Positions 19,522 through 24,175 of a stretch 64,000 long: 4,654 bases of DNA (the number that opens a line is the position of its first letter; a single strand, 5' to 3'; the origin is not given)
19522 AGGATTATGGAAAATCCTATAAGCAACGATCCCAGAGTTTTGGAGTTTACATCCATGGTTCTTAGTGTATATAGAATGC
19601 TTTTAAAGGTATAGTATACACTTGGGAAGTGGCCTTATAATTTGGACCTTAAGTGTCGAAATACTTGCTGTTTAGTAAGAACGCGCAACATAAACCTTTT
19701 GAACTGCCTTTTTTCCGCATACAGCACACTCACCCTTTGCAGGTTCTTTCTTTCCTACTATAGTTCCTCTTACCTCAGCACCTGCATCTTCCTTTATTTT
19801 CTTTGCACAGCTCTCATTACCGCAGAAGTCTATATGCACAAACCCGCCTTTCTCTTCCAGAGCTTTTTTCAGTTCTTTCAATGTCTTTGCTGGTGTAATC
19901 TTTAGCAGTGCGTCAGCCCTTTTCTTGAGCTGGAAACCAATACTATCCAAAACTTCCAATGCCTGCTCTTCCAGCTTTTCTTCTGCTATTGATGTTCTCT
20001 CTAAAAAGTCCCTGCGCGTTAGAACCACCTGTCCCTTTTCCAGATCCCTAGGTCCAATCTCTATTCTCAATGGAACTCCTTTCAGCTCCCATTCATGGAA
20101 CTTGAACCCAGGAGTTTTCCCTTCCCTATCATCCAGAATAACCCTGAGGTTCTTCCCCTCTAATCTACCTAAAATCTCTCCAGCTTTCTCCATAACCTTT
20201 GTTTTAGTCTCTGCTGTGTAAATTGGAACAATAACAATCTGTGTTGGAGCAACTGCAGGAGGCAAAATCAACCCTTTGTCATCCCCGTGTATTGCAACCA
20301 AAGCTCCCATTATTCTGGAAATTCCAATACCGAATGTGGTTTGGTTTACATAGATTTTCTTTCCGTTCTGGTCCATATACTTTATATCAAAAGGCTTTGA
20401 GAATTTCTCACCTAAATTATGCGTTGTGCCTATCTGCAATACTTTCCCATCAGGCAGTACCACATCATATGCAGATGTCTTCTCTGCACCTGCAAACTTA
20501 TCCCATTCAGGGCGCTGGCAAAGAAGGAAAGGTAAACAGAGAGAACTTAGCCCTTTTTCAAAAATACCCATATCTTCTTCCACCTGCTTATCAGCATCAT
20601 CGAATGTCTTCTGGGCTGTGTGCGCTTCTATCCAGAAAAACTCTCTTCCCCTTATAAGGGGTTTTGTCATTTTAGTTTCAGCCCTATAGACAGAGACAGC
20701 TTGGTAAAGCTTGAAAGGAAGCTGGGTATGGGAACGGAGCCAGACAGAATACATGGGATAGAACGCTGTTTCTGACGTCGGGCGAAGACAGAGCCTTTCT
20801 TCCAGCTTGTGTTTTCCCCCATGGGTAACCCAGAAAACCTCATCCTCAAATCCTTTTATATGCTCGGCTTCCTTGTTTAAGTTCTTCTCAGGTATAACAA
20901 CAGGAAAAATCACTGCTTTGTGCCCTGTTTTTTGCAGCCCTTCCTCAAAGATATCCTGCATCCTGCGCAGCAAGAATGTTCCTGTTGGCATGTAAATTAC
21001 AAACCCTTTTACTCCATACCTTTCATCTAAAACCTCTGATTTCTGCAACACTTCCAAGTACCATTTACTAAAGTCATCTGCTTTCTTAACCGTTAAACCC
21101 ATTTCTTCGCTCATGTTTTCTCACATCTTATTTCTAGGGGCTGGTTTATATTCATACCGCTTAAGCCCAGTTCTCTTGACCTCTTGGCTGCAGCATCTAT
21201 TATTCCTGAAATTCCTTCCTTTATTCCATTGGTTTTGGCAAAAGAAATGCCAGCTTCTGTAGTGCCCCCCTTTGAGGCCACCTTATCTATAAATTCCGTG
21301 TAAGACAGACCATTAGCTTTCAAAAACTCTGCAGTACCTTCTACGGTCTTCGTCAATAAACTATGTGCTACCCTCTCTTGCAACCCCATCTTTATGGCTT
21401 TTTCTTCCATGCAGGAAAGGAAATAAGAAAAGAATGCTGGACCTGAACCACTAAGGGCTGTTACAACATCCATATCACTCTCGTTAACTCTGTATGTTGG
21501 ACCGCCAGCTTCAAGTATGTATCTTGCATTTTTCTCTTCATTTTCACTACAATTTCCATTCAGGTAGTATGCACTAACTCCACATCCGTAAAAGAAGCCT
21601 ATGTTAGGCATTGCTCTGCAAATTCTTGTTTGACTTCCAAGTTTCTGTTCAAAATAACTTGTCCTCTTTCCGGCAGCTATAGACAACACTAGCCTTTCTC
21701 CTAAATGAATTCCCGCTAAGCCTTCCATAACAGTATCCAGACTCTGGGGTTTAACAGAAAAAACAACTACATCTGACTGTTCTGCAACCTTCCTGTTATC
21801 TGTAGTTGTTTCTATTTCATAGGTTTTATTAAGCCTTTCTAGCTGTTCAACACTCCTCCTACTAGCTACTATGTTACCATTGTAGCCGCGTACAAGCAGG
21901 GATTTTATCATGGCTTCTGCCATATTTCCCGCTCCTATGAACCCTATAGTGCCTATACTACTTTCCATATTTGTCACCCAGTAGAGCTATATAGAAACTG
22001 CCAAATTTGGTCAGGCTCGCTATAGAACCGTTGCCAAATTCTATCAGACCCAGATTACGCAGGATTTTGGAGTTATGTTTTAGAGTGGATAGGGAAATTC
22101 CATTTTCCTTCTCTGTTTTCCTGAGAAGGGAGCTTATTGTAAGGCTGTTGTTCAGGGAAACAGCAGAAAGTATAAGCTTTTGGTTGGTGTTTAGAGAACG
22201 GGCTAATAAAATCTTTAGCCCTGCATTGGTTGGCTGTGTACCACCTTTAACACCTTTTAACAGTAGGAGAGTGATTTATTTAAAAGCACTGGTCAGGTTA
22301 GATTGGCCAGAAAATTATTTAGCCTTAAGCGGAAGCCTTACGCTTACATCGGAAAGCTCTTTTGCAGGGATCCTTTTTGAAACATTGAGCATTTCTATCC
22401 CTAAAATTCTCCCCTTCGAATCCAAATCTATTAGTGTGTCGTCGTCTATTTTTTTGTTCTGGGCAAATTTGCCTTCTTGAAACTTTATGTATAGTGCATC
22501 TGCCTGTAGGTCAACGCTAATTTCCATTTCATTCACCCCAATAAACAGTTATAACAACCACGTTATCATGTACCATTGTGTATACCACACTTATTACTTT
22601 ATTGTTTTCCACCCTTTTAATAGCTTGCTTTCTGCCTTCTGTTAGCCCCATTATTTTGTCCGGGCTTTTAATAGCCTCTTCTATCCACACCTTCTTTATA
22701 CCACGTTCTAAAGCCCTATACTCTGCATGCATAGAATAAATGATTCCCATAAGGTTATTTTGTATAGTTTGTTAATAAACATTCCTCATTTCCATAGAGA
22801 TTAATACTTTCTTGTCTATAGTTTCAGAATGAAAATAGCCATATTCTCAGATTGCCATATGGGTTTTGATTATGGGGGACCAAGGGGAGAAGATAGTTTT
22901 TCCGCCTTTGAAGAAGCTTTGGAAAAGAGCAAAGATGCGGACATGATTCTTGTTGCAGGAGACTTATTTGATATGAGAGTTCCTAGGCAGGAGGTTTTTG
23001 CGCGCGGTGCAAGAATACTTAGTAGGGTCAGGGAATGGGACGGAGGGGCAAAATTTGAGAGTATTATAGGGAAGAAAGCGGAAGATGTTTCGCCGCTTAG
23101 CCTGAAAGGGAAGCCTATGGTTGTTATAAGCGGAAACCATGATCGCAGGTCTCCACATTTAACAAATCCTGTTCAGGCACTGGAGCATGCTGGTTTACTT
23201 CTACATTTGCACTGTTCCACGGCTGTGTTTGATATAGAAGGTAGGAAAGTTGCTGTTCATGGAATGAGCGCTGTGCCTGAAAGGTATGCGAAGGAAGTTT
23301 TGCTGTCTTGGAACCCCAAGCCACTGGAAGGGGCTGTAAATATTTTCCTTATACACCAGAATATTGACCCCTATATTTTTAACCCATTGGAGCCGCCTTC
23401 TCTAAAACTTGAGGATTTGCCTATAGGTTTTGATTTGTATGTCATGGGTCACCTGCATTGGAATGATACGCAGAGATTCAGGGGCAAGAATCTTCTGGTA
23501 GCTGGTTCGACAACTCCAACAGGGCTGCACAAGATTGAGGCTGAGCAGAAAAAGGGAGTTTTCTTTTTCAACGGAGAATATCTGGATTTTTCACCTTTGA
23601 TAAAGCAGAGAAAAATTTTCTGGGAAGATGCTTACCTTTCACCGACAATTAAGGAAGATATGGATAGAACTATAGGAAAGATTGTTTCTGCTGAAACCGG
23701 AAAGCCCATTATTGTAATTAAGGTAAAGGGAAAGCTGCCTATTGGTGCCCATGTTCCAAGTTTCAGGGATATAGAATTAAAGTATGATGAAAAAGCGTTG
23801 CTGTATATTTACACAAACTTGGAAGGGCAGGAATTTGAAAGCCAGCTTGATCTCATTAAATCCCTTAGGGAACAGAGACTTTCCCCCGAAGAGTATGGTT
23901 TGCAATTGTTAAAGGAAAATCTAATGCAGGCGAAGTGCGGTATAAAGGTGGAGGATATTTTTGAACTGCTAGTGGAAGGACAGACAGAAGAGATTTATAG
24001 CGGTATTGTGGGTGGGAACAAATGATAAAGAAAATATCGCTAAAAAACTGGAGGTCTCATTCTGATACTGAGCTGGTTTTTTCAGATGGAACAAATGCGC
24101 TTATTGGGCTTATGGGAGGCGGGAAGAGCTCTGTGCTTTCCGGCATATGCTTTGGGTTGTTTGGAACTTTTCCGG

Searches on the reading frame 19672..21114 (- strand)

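Call 67: search_protein_families(library=pfam, proteins=[window:19672-21114:-], max_evalue=0.001)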
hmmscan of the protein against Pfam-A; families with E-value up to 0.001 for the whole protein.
window:19672-21114:- (480 aa): 3 families
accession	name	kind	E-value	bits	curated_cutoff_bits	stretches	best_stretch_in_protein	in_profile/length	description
PF00587.30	tRNA-synt_2b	-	2.7e-30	106.2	29.3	1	102-275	5-178/179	tRNA synthetase class II core domain (G, H, P, S and T)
PF03129.25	HGTP_anticodon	-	1.2e-19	70.6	21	1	292-383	1-89/94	Anticodon binding domain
PF09180.16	ProRS-C_1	-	1.6e-18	67.1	31.5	1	413-480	2-71/71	Prolyl-tRNA synthetase, C-terminal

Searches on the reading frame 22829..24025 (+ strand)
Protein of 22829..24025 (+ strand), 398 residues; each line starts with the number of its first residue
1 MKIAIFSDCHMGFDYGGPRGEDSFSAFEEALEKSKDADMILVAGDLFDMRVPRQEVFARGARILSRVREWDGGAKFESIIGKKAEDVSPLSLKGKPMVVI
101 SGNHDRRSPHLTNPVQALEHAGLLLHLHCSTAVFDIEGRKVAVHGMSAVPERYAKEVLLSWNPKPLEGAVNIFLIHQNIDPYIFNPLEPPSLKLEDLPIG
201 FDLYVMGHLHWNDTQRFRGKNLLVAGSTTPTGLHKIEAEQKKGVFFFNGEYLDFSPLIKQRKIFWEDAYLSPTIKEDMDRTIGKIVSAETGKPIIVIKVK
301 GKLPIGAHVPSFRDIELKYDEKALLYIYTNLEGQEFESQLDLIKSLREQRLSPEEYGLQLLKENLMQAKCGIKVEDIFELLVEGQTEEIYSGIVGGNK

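Call 67: search_protein_families(library=pfam, proteins=[window:22829-24025:+], max_evalue=0.001)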
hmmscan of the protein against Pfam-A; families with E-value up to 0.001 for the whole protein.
window:22829-24025:+ (398 aa): 2 families
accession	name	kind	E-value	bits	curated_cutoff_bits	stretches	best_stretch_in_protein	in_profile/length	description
PF00149.33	Metallophos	-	9.5e-13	49.4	21.5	1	1-211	1-190/191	Calcineurin-like phosphoesterase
PF12850.12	Metallophos_2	-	9.8e-10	39.1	27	1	1-48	1-38/154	Calcineurin-like phosphoesterase superfamily domain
